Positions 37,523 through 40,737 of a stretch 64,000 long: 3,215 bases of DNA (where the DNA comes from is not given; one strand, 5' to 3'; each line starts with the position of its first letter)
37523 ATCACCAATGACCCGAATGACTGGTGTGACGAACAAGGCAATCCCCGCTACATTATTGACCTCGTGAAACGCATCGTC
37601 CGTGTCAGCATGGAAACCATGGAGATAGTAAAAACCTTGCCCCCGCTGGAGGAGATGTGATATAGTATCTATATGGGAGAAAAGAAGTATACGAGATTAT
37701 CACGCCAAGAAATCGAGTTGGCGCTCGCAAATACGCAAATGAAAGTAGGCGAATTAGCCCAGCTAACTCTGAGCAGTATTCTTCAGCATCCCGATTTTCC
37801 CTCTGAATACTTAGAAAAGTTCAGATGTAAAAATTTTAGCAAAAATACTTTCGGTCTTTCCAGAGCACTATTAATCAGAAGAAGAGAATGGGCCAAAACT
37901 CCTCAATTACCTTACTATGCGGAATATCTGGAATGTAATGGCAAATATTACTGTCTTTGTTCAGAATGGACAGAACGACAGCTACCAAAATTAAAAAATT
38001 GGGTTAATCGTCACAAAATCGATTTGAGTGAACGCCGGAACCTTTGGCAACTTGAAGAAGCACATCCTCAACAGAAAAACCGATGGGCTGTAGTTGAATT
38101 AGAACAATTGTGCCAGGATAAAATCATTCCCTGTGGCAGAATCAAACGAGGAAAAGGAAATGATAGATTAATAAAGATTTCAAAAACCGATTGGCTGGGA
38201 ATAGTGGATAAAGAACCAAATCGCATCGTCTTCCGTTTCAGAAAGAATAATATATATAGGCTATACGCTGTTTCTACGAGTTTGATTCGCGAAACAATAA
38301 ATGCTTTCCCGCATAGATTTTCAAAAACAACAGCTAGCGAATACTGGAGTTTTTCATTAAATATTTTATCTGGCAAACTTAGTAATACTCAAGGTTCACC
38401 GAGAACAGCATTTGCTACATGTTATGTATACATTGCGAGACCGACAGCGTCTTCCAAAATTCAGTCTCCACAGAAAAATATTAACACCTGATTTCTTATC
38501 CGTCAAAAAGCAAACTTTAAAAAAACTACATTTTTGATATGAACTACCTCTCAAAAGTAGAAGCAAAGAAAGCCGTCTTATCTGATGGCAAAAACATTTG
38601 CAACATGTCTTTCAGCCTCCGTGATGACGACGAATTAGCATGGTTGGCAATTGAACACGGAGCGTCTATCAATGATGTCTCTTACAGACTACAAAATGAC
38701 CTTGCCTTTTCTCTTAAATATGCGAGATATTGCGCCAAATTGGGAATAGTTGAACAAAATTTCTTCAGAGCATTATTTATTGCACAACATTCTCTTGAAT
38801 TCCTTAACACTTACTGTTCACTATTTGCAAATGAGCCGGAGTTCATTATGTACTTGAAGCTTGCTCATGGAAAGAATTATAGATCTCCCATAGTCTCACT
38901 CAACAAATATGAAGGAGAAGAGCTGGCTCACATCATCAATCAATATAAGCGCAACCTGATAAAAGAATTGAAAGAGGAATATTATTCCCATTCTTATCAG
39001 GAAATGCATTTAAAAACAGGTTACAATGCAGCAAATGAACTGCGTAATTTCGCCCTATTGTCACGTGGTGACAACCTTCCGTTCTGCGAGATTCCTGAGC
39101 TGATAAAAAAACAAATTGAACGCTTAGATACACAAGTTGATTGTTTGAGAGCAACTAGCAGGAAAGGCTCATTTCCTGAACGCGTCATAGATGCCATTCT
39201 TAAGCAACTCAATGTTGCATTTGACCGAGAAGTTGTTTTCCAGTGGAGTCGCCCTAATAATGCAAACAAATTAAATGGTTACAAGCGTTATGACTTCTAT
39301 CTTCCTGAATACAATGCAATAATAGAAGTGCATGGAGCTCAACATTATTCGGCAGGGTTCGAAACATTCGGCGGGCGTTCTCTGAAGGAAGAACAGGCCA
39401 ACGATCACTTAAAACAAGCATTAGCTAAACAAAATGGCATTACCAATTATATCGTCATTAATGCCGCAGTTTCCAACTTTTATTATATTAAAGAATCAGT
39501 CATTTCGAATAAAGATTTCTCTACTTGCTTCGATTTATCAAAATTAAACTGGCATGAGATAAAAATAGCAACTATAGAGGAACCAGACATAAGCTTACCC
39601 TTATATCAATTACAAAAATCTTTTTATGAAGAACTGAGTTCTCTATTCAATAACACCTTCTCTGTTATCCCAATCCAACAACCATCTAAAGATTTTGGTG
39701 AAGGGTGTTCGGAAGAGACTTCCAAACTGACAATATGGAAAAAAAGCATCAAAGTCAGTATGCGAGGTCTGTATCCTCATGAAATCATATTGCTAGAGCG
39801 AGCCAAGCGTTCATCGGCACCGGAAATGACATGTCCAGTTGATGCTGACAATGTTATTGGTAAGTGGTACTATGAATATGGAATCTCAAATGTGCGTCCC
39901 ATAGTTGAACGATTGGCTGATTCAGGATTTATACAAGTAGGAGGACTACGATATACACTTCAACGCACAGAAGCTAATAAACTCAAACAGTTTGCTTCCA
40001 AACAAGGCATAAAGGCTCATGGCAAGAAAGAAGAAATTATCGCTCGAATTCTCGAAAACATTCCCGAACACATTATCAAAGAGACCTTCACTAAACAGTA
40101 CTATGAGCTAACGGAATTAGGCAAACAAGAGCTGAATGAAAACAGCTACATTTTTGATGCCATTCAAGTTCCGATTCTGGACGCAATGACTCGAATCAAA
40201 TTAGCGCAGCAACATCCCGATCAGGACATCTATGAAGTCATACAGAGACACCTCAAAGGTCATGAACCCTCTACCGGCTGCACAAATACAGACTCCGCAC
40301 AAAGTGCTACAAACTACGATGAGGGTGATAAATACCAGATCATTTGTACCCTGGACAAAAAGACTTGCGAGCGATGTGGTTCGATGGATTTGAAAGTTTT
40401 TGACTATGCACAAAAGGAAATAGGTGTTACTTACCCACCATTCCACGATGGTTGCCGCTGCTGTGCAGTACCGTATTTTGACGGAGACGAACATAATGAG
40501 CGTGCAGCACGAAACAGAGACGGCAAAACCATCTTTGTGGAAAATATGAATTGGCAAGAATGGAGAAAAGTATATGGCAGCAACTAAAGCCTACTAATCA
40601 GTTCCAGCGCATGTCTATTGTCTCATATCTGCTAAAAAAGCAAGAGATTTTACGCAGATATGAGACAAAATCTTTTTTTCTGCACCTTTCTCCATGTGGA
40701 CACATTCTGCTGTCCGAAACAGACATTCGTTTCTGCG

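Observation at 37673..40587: Two very AT-rich orphan genes in operon-like linkage behind the RM gene: candidate undescribed defence/accessory module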

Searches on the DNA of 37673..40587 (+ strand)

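Call 15: search_dna_similar(query=window:37673-40587:+, collection=ecoli_genomes, mode=near)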
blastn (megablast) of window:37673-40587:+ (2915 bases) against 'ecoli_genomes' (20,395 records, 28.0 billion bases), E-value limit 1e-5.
No match.
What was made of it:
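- Tried and rejected: E. coli genomes (megablast of the A-B region): no match (call 15).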
